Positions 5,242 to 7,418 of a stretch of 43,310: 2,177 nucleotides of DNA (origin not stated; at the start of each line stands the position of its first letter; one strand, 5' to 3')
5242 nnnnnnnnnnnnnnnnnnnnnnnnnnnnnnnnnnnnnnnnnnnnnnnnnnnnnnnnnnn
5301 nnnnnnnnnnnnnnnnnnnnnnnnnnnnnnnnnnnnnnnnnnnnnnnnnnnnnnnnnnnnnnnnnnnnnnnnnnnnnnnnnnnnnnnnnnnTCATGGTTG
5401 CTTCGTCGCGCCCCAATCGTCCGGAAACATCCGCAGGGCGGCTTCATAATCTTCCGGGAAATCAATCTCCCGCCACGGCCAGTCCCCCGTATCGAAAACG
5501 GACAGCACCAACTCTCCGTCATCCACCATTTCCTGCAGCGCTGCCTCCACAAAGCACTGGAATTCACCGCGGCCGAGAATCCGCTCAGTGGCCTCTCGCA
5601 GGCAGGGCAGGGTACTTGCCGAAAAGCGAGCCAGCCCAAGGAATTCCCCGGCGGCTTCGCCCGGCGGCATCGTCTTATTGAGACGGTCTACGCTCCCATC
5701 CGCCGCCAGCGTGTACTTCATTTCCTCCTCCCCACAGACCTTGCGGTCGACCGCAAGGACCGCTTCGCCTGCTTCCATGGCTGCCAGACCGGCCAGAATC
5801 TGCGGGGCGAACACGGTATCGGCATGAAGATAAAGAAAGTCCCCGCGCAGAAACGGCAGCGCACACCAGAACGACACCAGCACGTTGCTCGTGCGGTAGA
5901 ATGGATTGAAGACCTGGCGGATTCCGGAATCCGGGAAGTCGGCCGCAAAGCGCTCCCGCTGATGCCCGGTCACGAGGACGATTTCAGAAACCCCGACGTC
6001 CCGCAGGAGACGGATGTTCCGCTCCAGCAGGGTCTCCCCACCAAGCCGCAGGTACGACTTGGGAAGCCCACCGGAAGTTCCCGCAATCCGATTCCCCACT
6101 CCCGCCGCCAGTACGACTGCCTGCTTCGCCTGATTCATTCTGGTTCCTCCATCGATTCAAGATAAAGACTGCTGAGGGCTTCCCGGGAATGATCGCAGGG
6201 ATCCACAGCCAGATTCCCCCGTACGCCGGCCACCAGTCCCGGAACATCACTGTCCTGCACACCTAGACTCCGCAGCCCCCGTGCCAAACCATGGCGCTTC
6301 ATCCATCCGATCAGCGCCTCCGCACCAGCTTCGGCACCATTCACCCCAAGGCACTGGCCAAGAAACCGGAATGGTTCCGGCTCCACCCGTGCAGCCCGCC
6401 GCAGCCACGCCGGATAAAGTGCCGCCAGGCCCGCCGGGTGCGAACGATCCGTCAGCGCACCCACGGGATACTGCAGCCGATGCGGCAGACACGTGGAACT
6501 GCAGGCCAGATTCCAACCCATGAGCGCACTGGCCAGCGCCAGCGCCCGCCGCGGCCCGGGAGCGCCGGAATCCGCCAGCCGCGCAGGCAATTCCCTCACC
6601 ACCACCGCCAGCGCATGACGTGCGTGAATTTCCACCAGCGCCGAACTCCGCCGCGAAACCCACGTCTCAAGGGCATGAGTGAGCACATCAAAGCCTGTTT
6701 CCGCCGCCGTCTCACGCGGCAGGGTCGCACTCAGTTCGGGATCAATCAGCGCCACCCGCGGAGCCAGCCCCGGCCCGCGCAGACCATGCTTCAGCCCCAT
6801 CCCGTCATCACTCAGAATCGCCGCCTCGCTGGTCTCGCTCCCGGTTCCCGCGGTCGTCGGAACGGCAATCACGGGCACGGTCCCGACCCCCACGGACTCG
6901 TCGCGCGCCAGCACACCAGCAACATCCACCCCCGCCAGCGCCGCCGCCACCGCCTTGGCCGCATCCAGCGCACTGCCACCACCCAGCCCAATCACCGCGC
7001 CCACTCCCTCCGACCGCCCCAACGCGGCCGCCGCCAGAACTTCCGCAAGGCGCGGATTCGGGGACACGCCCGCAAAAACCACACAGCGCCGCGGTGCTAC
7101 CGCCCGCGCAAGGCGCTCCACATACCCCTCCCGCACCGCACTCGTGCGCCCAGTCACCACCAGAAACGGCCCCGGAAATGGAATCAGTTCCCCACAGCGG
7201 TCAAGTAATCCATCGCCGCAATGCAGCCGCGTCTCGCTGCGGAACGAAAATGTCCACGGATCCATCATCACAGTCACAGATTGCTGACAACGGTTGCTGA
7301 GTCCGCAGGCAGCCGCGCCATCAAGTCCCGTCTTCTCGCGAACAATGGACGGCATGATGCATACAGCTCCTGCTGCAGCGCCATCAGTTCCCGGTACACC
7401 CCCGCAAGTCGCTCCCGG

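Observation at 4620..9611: Self-contained five-gene operon that reads like a Kennedy-type pathway with an FGGY sugar/polyol kinase, an aldolase and an Fe-ADH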

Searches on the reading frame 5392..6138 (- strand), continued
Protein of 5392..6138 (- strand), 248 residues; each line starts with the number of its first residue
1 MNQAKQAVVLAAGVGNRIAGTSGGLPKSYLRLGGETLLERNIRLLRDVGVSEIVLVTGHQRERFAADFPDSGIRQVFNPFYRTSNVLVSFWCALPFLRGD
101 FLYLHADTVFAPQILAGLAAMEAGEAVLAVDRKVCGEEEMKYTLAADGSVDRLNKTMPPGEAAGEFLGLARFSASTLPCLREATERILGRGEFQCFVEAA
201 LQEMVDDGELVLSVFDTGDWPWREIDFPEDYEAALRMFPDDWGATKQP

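Call 85: search_protein_families(library=ncbifam, proteins=[P0345, P0332, P0386], max_evalue=0.00001)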
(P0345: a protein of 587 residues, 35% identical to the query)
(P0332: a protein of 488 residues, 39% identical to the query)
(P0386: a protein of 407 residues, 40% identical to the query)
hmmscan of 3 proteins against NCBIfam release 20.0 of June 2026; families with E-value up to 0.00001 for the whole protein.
P0345 (587 aa): 33 families (the best 25 are shown)
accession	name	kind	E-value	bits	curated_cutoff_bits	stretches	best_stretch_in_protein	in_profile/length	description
NF000942.0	PRK00094.1-4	subfamily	1.6e-117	392.4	257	1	256-582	3-329/334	NAD(P)H-dependent glycerol-3-phosphate dehydrogenase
NF000941.0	PRK00094.1-3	equivalog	5.4e-104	348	423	1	256-581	2-328/336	NAD(P)H-dependent glycerol-3-phosphate dehydrogenase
NF000940.0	PRK00094.1-2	subfamily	3.8e-99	332.3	202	1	257-581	2-324/330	NAD(P)H-dependent glycerol-3-phosphate dehydrogenase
NF000946.0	PRK00094.2-4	equivalog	1.4e-90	303.7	455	1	254-575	3-322/342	NAD(P)H-dependent glycerol-3-phosphate dehydrogenase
NF009098.0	PRK12439.1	equivalog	3e-87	293.2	436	1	254-579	6-329/341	NAD(P)H-dependent glycerol-3-phosphate dehydrogenase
NF000939.0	PRK00094.1-1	equivalog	2.1e-85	286.7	473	1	255-581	5-331/339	NAD(P)H-dependent glycerol-3-phosphate dehydrogenase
NF011211.0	PRK14618.1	equivalog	2.3e-81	273.6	489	1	255-581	4-324/328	NAD(P)H-dependent glycerol-3-phosphate dehydrogenase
NF000944.0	PRK00094.2-2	equivalog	5.6e-80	269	603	1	252-571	17-333/371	NAD(P)H-dependent glycerol-3-phosphate dehydrogenase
NF011212.0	PRK14619.1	equivalog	2e-78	263.7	377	2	320-581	43-303/309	NAD(P)H-dependent glycerol-3-phosphate dehydrogenase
TIGR03376.1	glycerol3P_DH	equivalog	1e-76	258.3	285.5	1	257-572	1-337/342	glycerol-3-phosphate dehydrogenase (NAD(+))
NF011213.0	PRK14620.1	equivalog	5.2e-67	226.3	478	1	257-574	2-321/326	NAD(P)H-dependent glycerol-3-phosphate dehydrogenase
NF000943.0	PRK00094.2-1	equivalog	1.9e-62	211.5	400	1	257-578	2-293/296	NAD(P)H-dependent glycerol-3-phosphate dehydrogenase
NF000947.0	PRK00094.2-5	equivalog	1.8e-54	185.4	251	1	256-567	5-317/323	NAD(P)H-dependent glycerol-3-phosphate dehydrogenase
NF000945.0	PRK00094.2-3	equivalog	1.4e-39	136.7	491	1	257-574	2-343/352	NAD(P)H-dependent glycerol-3-phosphate dehydrogenase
NF041313.1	UDPGP_AglF_Halo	equivalog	6.2e-18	65.1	400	1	1-232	1-231/234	UTP--glucose-1-phosphate uridylyltransferase AglF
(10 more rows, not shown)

P0332 (488 aa): 23 families
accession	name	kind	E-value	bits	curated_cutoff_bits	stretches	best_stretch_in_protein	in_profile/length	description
TIGR03992.1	Arch_glmU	subfamily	1e-20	74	292.1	1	1-150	1-149/393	bifunctional sugar-1-phosphate nucleotidylyltransferase/acetyltransferase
NF041313.1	UDPGP_AglF_Halo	equivalog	6.5e-17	61.7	400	1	1-117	1-116/234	UTP--glucose-1-phosphate uridylyltransferase AglF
NF041135.1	IPPtranDIPPsyn_Thcocales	equivalog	7.4e-17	61.4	580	1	1-234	1-218/419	bifunctional L-myo-inositol-1-phosphate cytidylyltransferase/CDP-L-myo-inositol myo-inositolphosphotransferase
NF010940.0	PRK14360.1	equivalog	6.7e-14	51.3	602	1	4-124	5-122/452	bifunctional UDP-N-acetylglucosamine diphosphorylase/glucosamine-1-phosphate N-acetyltransferase GlmU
TIGR01173.1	glmU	equivalog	1.3e-12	47.3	366.85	1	1-128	1-124/452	bifunctional UDP-N-acetylglucosamine diphosphorylase/glucosamine-1-phosphate N-acetyltransferase GlmU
NF045761.1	NAMPUrTaseMurU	equivalog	3.7e-12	46.6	250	1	1-112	1-113/226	N-acetylmuramate alpha-1-phosphate uridylyltransferase MurU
NF010935.0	PRK14355.1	equivalog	5.3e-12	45.1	718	1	2-125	5-125/459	bifunctional UDP-N-acetylglucosamine diphosphorylase/glucosamine-1-phosphate N-acetyltransferase GlmU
NF041173.1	Sug_nt_acttase_Thmprot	equivalog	1.4e-11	44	600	1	1-131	1-130/405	bifunctional sugar-1-phosphate nucleotidylyltransferase/acetyltransferase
NF049965.1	GlMnHpPGnyltfHddC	equivalog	2.2e-11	43.9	300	1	1-111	1-110/221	D-glycero-D-manno-heptose 1-phosphate guanosyltransferase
NF038362.1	Sden_1164_fam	equivalog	3e-11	43.3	300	1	3-154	4-164/266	Sden_1164 family protein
NF010933.0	PRK14353.1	equivalog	2.6e-10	39.5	505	1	3-121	8-124/453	bifunctional UDP-N-acetylglucosamine diphosphorylase/glucosamine-1-phosphate N-acetyltransferase GlmU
TIGR03310.1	matur_MocA_YgfJ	equivalog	6.2e-10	39.4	186.45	1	3-124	2-118/188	molybdenum cofactor cytidylyltransferase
NF010932.0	PRK14352.1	equivalog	8.8e-10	37.8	611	1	3-125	9-130/488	bifunctional UDP-N-acetylglucosamine diphosphorylase/glucosamine-1-phosphate N-acetyltransferase GlmU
TIGR01208.1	rmlA_long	equivalog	1.8e-09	37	320.25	1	2-125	1-125/353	glucose-1-phosphate thymidylyltransferase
NF010938.0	PRK14358.1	equivalog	1e-08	34.2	500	1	3-121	10-124/481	bifunctional N-acetylglucosamine-1-phosphate uridyltransferase/glucosamine-1-phosphate acetyltransferase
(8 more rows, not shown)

P0386 (407 aa): 29 families (the best 25 are shown)
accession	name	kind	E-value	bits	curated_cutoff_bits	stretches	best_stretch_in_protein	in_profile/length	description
TIGR03992.1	Arch_glmU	subfamily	2.4e-25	89.2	292.1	1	1-237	1-231/393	bifunctional sugar-1-phosphate nucleotidylyltransferase/acetyltransferase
NF041135.1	IPPtranDIPPsyn_Thcocales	equivalog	3.2e-21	75.8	580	1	1-233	1-217/419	bifunctional L-myo-inositol-1-phosphate cytidylyltransferase/CDP-L-myo-inositol myo-inositolphosphotransferase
NF041313.1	UDPGP_AglF_Halo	equivalog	5e-21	75.2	400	1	1-231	1-232/234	UTP--glucose-1-phosphate uridylyltransferase AglF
NF010936.0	PRK14356.1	equivalog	2.8e-15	56.2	666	1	3-181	8-191/456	bifunctional UDP-N-acetylglucosamine diphosphorylase/glucosamine-1-phosphate N-acetyltransferase GlmU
TIGR01173.1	glmU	equivalog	3.1e-14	52.7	366.85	1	1-126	1-126/452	bifunctional UDP-N-acetylglucosamine diphosphorylase/glucosamine-1-phosphate N-acetyltransferase GlmU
NF010934.1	PRK14354.1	equivalog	9.4e-13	47.5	450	1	3-106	2-104/447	bifunctional UDP-N-acetylglucosamine diphosphorylase/glucosamine-1-phosphate N-acetyltransferase GlmU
NF045761.1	NAMPUrTaseMurU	equivalog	1.5e-12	47.9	250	1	1-66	1-66/226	N-acetylmuramate alpha-1-phosphate uridylyltransferase MurU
NF010935.0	PRK14355.1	equivalog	1.6e-12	46.8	718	1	2-125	5-128/459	bifunctional UDP-N-acetylglucosamine diphosphorylase/glucosamine-1-phosphate N-acetyltransferase GlmU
NF045697.1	MurNAcPUrMurU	equivalog_domain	1.7e-12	47.3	370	1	4-70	1-67/229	N-acetylmuramate alpha-1-phosphate uridylyltransferase MurU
NF010933.0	PRK14353.1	equivalog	8.7e-12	44.4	505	1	3-130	8-138/453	bifunctional UDP-N-acetylglucosamine diphosphorylase/glucosamine-1-phosphate N-acetyltransferase GlmU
NF045782.1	NicBOxredNboR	equivalog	1.7e-11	44.2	260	1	3-134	11-141/206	nicotine blue oxidoreductase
NF041173.1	Sug_nt_acttase_Thmprot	equivalog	2.3e-11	43.3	600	1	1-227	1-221/405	bifunctional sugar-1-phosphate nucleotidylyltransferase/acetyltransferase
NF045665.1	NTPtran_DVU1551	equivalog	3.2e-11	42.9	315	1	2-93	2-88/359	DVU_1551 family NTP transferase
TIGR01208.1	rmlA_long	equivalog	5.4e-11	42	320.25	1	2-66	1-66/353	glucose-1-phosphate thymidylyltransferase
NF010932.0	PRK14352.1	equivalog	6.9e-10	38.2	611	1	3-124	9-132/488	bifunctional UDP-N-acetylglucosamine diphosphorylase/glucosamine-1-phosphate N-acetyltransferase GlmU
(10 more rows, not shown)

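Call 87: list_cluster_members(proteins=[P0284, P0285, P0286, P0288, P0289, P0291, P0294, P0301, P0306, P0345])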
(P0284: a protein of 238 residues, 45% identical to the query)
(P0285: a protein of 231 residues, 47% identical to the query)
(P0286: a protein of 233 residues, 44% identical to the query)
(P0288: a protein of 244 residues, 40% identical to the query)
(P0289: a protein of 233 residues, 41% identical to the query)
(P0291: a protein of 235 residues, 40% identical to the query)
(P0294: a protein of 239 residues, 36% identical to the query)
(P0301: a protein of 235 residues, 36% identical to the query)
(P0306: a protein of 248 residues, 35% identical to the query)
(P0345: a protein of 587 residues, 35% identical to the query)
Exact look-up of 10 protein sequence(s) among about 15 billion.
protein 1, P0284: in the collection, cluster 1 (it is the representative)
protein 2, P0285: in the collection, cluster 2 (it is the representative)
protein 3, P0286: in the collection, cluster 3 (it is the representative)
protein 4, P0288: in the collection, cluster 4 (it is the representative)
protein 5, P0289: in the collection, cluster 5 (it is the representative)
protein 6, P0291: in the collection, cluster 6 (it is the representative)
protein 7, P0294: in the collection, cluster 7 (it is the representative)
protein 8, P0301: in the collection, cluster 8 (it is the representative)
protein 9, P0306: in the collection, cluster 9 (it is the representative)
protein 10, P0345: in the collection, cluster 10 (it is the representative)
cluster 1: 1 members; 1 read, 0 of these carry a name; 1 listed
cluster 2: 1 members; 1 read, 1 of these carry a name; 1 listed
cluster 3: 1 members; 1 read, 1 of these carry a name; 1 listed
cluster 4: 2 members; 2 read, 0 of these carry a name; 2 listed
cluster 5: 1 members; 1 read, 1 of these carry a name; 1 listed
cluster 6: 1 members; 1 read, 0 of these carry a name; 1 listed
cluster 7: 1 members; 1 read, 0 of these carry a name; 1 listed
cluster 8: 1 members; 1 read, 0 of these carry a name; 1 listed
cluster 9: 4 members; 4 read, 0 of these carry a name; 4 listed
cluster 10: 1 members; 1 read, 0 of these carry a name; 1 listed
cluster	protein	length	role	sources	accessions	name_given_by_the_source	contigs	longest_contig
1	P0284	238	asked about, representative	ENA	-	-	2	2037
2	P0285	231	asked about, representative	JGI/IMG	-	choline kinase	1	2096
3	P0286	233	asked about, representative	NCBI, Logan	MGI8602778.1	MAG: NTP transferase domain-containing protein [Verrucomicrobiales bacterium]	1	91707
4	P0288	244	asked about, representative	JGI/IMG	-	-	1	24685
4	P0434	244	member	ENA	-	-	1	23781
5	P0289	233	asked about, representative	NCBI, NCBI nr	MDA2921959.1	phosphocholine cytidylyltransferase family protein [Patescibacteria group bacterium ...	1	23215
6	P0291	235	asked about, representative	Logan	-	-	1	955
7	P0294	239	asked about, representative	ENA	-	-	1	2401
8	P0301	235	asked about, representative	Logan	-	-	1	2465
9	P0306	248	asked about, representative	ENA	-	-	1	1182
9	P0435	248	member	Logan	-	-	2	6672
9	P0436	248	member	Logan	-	-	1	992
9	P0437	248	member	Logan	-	-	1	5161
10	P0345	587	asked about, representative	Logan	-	-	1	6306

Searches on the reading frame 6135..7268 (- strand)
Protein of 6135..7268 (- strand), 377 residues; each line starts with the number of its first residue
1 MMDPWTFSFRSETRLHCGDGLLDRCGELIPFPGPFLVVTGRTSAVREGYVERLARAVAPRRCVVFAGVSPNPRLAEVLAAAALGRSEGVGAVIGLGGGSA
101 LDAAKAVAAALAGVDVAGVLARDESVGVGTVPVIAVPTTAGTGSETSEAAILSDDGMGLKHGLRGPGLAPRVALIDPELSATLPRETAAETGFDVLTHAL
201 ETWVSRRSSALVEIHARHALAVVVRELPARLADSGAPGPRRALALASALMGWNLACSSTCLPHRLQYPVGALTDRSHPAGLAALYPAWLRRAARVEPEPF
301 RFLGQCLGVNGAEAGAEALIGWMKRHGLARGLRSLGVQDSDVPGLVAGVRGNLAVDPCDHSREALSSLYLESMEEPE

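Call 3: search_protein_families(library=pfam, proteins=[window:6135-7268:-], max_evalue=0.01)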
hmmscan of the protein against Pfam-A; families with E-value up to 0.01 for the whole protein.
window:6135-7268:- (377 aa): 3 families
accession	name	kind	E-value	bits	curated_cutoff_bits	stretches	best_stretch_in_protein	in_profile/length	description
PF00465.25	Fe-ADH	-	1.2e-37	129.5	31.3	1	13-177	2-168/168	Iron-containing alcohol dehydrogenase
PF25137.1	ADH_Fe_C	-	2.7e-21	76.6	27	1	189-349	2-168/194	Fe-containing alcohol dehydrogenase family, C-terminal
PF13685.12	Fe-ADH_2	-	3.4e-07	30.8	28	1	36-110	23-96/149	Iron-containing alcohol dehydrogenase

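Call 6: search_protein_families(library=ncbifam, proteins=[window:6135-7268:-], max_evalue=0.001)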
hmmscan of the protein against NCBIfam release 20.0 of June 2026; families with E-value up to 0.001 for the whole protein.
window:6135-7268:- (377 aa): 16 families
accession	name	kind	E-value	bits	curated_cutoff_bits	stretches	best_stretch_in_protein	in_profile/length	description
NF041833.1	Fe_ADH_ErcA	equivalog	1.1e-46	159.6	550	1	36-369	34-378/382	alcohol dehydrogenase-like regulatory protein ErcA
TIGR03405.1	Phn_Fe-ADH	equivalog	5.2e-43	147.2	423.7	1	13-347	5-341/355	iron-containing alcohol dehydrogenase PsrA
NF058672.1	4HyButDHCUPNE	equivalog_domain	5.8e-41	140.9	500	1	36-349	33-352/378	4-hydroxybutyrate dehydrogenase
NF053866.1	CholDhdGbsBBac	equivalog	4e-36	124.5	550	1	12-314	15-323/392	choline dehydrogenase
TIGR02638.1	lactal_redase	equivalog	1.3e-35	123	523.15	1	63-348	61-356/379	lactaldehyde reductase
NF010378.0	PRK13805.1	equivalog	2.5e-34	118.3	951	1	36-290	486-755/872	bifunctional acetaldehyde-CoA/alcohol dehydrogenase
NF007363.0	PRK09860.1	equivalog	5.3e-32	111.4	581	1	62-347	62-355/383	L-threonine dehydrogenase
NF007911.0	PRK10624.1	equivalog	8.6e-32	110.5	537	1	62-314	61-313/382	lactaldehyde reductase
NF011998.0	PRK15454.1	equivalog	1e-31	110.1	556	1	17-308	32-326/395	ethanolamine utilization ethanol dehydrogenase EutG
NF050025.1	SulfAcetaldRedSarD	equivalog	5.4e-29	101.2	700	1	64-347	63-356/385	sulfoacetaldehyde reductase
NF011717.0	PRK15138.1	equivalog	1.2e-23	83.8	645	1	7-240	4-241/387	alcohol dehydrogenase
TIGR04266.1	NDMA_methanol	equivalog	2.1e-20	72.9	625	1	37-282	44-293/420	NDMA-dependent methanol dehydrogenase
NF041822.1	daptide_DH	equivalog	1.9e-18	66.5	300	1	66-236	34-208/363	daptide-type RiPP biosynthesis dehydogenase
NF006941.0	PRK09423.1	subfamily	1.1e-07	31.1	336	1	51-189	50-166/367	glycerol dehydrogenase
NF047954.1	PrpdilGlycDhGldA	equivalog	3.8e-06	26.4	700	1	73-210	69-187/365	bifunctional L-1,2-propanediol dehydrogenase/glycerol dehydrogenase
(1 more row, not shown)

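Call 13: search_solved_structures(query=window:6135-7268:-, max_evalue=1e-10)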
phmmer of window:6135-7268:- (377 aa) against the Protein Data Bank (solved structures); distinct sequences matched with E-value up to 1e-10: 38.
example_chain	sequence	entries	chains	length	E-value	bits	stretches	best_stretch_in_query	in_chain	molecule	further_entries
1vlj_A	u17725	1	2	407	1.6e-36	129.7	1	6-349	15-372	NADH-dependent butanol dehydrogenase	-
6jko_A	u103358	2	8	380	1.9e-35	126.1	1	45-369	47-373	Methanol dehydrogenase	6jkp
1vhd_A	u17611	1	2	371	2e-33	119.5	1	5-281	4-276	alcohol dehydrogenase, iron-containing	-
1o2d_A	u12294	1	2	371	2.1e-33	119.4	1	8-281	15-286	Alcohol dehydrogenase, iron-containing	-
7qls_AAA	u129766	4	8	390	3e-29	105.7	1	36-352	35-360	Lactaldehyde reductase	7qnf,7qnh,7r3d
7qlq_AAA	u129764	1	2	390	3.7e-29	105.5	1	36-352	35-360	Lactaldehyde reductase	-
7qlg_AAA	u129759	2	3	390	3.8e-29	105.4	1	36-352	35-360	Lactaldehyde reductase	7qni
3bfj_A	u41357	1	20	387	4.1e-29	105.3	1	34-368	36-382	1,3-propanediol oxidoreductase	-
1rrm_A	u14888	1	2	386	5.4e-29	104.9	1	36-353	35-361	Lactaldehyde reductase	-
2bi4_A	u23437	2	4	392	6.3e-29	104.7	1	36-352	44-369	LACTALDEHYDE REDUCTASE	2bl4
7qnj_AAA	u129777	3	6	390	6.7e-29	104.6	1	36-352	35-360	Lactaldehyde reductase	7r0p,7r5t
5br4_A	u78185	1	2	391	1.6e-28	103.4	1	36-352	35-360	Lactaldehyde reductase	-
9ldl_C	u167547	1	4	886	1.7e-28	103.3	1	53-355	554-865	Aldehyde dehydrogenase family protein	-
8zrl_A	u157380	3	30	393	4.3e-28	102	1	60-347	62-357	NAD-dependent methanol dehydrogenase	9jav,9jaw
8zwd_B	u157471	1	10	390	1e-27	100.7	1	61-346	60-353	NAD(P)-dependent methanol dehydrogenase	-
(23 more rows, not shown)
